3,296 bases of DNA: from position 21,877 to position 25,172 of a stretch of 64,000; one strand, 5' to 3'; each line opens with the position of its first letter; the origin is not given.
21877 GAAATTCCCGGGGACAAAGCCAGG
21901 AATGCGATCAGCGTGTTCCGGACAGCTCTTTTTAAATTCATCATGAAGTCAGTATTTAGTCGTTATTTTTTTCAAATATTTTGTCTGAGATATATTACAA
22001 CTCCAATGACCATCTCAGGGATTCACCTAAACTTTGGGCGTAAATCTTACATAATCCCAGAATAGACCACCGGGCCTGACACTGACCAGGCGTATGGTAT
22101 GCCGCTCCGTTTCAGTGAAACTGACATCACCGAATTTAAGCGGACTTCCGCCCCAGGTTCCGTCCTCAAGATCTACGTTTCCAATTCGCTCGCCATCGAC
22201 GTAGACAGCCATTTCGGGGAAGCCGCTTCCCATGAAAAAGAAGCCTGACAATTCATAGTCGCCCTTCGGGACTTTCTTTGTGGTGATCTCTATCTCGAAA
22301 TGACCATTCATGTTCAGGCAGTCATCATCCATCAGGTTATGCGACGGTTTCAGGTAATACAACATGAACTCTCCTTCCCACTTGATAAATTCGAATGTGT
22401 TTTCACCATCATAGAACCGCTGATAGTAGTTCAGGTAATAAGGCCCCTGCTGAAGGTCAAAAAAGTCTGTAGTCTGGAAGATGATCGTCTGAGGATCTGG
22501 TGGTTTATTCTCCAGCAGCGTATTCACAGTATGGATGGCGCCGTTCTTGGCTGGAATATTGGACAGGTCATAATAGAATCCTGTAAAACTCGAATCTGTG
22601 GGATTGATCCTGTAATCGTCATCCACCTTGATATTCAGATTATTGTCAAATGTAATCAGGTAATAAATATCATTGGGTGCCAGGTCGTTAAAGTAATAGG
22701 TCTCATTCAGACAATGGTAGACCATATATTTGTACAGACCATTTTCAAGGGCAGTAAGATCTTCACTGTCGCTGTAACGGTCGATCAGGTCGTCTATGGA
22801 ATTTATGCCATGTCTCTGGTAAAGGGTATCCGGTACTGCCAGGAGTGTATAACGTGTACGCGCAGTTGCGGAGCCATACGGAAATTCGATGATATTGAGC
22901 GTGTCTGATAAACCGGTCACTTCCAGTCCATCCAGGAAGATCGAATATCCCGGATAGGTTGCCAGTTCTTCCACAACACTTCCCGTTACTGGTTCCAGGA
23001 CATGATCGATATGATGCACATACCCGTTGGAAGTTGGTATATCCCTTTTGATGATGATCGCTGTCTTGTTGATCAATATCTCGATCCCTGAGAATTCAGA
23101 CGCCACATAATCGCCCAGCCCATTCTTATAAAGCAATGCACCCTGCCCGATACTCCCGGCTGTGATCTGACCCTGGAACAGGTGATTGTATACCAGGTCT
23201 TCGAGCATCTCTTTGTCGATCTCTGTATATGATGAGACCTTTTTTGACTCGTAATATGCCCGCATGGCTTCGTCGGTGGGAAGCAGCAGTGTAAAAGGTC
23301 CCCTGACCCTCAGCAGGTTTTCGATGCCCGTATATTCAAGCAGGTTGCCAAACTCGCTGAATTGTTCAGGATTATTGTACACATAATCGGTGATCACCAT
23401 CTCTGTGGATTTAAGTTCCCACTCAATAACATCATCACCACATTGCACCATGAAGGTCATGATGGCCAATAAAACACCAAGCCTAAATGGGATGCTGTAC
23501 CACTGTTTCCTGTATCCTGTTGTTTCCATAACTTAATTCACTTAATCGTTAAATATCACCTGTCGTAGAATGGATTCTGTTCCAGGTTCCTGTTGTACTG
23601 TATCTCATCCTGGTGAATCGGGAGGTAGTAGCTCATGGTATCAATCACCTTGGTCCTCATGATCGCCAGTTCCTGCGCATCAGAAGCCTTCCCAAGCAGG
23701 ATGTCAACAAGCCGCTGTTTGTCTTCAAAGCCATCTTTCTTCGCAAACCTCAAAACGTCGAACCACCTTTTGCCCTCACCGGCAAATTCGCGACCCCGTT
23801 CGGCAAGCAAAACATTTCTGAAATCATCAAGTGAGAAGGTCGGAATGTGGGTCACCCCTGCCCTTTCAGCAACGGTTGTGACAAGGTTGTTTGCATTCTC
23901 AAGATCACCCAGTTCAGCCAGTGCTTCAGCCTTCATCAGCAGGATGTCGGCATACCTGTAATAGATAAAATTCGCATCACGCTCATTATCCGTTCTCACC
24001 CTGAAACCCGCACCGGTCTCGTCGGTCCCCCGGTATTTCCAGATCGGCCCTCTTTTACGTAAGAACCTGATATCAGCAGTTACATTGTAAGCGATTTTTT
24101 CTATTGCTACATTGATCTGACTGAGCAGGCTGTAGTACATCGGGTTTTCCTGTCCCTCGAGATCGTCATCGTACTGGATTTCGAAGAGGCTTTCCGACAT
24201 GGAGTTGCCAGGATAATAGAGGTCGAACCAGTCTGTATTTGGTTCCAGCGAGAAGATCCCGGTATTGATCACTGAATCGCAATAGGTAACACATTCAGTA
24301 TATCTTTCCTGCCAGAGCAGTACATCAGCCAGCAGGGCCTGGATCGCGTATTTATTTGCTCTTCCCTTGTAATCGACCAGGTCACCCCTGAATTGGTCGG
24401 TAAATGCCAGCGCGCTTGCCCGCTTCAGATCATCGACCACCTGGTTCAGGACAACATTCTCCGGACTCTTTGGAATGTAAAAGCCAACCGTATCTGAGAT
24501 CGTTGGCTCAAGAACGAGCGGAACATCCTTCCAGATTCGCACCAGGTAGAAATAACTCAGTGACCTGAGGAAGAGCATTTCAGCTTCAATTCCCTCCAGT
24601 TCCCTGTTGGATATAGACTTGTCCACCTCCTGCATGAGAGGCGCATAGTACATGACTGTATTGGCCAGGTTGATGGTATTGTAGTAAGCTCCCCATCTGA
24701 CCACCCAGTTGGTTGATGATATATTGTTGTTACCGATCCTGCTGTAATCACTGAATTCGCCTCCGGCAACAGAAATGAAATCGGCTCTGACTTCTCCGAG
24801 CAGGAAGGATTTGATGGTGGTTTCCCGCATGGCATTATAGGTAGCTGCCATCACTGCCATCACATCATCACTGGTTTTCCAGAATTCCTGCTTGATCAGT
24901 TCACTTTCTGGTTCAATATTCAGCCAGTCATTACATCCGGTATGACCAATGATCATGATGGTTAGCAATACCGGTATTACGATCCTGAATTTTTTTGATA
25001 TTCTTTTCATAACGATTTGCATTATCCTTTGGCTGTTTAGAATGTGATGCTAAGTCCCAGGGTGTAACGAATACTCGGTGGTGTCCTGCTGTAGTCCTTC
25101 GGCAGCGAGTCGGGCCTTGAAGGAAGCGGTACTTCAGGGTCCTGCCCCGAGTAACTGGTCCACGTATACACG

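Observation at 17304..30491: Two tandem fasciclin-SusC-SusD modules forming a PUL-like operon with no recognisable CAZyme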

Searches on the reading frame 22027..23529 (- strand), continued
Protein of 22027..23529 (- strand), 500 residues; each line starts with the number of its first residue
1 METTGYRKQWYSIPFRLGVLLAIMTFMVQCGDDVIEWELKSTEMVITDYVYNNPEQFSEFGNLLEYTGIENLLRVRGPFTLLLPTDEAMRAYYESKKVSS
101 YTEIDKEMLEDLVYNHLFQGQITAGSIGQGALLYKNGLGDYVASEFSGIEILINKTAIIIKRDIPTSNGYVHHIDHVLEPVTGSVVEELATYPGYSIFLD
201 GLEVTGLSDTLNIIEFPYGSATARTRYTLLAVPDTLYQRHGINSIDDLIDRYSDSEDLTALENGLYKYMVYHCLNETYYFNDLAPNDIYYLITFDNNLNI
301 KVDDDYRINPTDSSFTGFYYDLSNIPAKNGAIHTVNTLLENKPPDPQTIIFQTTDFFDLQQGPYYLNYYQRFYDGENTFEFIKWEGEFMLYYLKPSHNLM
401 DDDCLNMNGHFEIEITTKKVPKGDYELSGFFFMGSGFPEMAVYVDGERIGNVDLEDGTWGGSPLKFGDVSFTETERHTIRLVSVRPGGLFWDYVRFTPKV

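Call 72: search_protein_families(library=pfam, proteins=[L037:16286-16939:+, L044:1575-2309:-, L104:1198-1854:+, L017:278-1033:+, L049:1249-2037:+, L047:2230-2730:-, L031:1557-2678:-, L096:683-2107:-, L060:3-953:-, L037:17266-18639:+], max_evalue=0.001)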
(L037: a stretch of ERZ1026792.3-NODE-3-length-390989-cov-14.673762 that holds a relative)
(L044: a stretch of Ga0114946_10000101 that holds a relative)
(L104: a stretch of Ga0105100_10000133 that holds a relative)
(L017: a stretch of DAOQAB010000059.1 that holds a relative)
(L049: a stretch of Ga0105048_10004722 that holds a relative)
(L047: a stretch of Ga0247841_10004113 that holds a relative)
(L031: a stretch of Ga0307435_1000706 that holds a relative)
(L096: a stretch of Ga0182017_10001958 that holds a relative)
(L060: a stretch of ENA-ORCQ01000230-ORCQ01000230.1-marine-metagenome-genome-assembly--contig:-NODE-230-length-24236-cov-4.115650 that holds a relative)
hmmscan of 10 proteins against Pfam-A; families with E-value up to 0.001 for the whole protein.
L037:16286-16939:+ (217 aa): 3 families
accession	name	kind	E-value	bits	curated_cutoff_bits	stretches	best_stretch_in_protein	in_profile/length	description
PF00702.32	Hydrolase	-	1.1e-08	36.1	26.4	1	17-199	2-191/191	haloacid dehalogenase-like hydrolase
PF13419.12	HAD_2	-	3.5e-06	27.7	23.8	1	143-203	116-176/178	Haloacid dehalogenase-like hydrolase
PF13242.12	Hydrolase_like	-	0.00087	19.6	22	0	161-209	3-52/75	HAD-hyrolase-like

L044:1575-2309:- (244 aa): 3 families
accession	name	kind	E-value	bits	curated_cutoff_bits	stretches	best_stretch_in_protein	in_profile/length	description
PF21906.2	NrtR_WHD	-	3.6e-23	81.9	27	1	167-227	1-61/61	NrtR DNA-binding winged helix domain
PF19368.5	AraR_C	-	2.5e-10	40.9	23.8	1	165-243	3-81/82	AraR C-terminal winged HTH domain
PF00293.34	NUDIX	-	3.5e-09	37.2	21.1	1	8-149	4-130/134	NUDIX domain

L104:1198-1854:+ (218 aa): 1 family
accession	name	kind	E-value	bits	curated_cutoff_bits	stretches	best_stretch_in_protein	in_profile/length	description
PF00834.25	Ribul_P_3_epim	-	2.4e-77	259.2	21.1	1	5-201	2-198/198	Ribulose-phosphate 3 epimerase family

L017:278-1033:+ (251 aa): 1 family
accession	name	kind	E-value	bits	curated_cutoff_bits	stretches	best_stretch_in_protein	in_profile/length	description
PF09603.15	Fib_succ_major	-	4.2e-40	138.5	33.9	1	58-249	1-187/187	Fibrobacter succinogenes major domain (Fib_succ_major)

L049:1249-2037:+ (262 aa): 7 families
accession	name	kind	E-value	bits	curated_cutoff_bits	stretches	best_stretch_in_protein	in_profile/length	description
PF13489.12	Methyltransf_23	-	1.4e-17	64.4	27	1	33-138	20-116/164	Methyltransferase domain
PF08241.18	Methyltransf_11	-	3.5e-15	56.8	21.2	1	40-138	1-95/95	Methyltransferase domain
PF13847.12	Methyltransf_31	-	7.6e-14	52.1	27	1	33-137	1-108/145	Methyltransferase domain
PF08242.18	Methyltransf_12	-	6.2e-12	46.5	30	1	40-136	1-98/98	Methyltransferase domain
PF13649.12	Methyltransf_25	-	8.3e-12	46.1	27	1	39-134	1-97/97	Methyltransferase domain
PF02353.26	CMAS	-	7.7e-06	25.9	27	1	33-138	60-164/273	Mycolic acid cyclopropane synthetase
PF03848.20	TehB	-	0.00018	21.4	20.4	1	6-113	3-105/193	Tellurite resistance protein TehB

L047:2230-2730:- (166 aa): 1 family
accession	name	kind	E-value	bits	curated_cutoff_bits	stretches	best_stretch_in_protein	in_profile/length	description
PF19529.4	DUF6057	-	1.7e-14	54.1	29.8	1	10-164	8-158/569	Family of unknown function (DUF6057)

L031:1557-2678:- (373 aa): 1 family
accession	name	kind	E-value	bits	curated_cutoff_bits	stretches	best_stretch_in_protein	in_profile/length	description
PF00872.24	Transposase_mut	-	3.8e-38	131.8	21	1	43-366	28-347/379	Transposase, Mutator family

L096:683-2107:- (474 aa): 1 family
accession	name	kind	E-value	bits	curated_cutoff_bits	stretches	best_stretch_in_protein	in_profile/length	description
PF01384.25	PHO4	-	2e-88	297.1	33.7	1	26-462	1-350/350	Phosphate transporter family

L060:3-953:- (317 aa): 1 family
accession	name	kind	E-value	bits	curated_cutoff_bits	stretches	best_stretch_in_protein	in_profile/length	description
PF19529.4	DUF6057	-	3.9e-21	76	29.8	1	9-274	8-263/569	Family of unknown function (DUF6057)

L037:17266-18639:+ (457 aa): 1 family
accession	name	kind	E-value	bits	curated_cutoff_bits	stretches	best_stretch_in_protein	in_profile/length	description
PF00291.31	PALP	-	2.5e-43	149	35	1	77-416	5-295/295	Pyridoxal-phosphate dependent enzyme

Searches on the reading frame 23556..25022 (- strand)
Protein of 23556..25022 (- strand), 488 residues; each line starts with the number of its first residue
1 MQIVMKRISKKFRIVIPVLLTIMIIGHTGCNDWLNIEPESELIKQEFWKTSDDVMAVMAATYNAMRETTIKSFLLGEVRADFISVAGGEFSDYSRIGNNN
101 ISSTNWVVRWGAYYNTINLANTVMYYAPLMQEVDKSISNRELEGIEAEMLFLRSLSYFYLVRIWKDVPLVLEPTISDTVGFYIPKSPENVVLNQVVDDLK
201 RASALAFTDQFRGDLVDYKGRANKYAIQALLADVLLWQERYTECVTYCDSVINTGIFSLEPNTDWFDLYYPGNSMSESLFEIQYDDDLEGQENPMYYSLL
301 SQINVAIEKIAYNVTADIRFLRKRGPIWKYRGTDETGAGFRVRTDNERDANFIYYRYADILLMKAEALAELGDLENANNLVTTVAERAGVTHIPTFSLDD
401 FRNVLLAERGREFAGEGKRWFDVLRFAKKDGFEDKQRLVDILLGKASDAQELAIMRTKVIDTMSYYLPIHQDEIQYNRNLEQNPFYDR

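Call 3: search_protein_families(library=pfam, proteins=[window:23556-25022:-], max_evalue=0.01)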
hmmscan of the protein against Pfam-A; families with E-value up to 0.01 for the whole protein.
window:23556-25022:- (488 aa): 2 families
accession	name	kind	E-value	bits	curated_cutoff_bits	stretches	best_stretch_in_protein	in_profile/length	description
PF07980.17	SusD_RagB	-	2e-32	113.5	23.1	1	323-486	129-297/297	SusD family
PF14322.12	SusD-like_3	-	7.1e-15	56.2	27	1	32-236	1-191/191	Starch-binding associating with outer membrane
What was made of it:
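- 23556..25022 (-): SusD1: SusD-family lipoprotein lid of SusC1. Pfam SusD_RagB 113.5 bits and SusD-like_3 56 bits (call 3).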

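Call 10: search_protein_families(library=ncbifam, proteins=[window:23556-25022:-], max_evalue=0.001)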
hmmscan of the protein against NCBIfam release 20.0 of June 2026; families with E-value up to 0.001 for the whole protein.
window:23556-25022:- (488 aa): 2 families
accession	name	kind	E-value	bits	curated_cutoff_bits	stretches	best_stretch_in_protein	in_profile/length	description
NF033072.0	NanU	exception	2.3e-24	86.4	425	1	14-240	4-229/521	SusD family outer membrane lipoprotein NanU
NF033071.0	SusD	exception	4.2e-17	61.6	725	2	344-486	431-558/558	starch-binding outer membrane lipoprotein SusD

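Call 56: search_solved_structures(query=window:23556-25022:-, max_evalue=0.00001)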
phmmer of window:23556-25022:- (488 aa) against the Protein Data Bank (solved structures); distinct sequences matched with E-value up to 0.00001: 28.
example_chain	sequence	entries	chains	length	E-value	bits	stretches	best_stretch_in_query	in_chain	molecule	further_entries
9sje_B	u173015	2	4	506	1.6e-28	103.1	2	346-427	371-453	SusD homolog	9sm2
9sjj_A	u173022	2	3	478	6.6e-27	97.8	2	346-427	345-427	SusD homolog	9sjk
3hdx_A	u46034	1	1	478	2e-21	79.7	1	46-253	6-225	SusD superfamily protein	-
3qnk_A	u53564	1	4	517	1.6e-19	73.4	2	327-484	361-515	Putative lipoprotein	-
4l7t_A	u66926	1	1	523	2.2e-16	63.1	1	30-283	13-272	NanU sialic acid binding protein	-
3otn_A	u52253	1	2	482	6.3e-16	61.6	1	130-242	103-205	SusD superfamily protein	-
9rx3_A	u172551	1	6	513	1.3e-15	60.5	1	18-295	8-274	Putative outer membrane starch-binding protein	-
6gcz_A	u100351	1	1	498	7.6e-15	58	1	29-254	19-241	Starch-binding associating with outer membrane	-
3iv0_A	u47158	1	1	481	2.4e-14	56.3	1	346-428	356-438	SusD homolog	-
3jq1_A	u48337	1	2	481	5.4e-14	55.2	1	46-286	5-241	SusD superfamily protein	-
7kv2_AAA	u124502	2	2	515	7.1e-13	51.5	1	10-288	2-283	RagB/SusD family nutrient uptake outer membrane protein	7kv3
3jq0_A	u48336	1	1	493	8e-13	51.4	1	47-240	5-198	SusD superfamily protein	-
7kv1_A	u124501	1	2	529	1.3e-11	47.4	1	327-484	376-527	SusD family protein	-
3i4g_A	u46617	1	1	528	2.2e-11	46.6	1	77-295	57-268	SusD-like carbohydrate binding protein BF1063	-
3mcx_A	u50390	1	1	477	2.4e-10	43.2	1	91-484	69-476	SusD superfamily protein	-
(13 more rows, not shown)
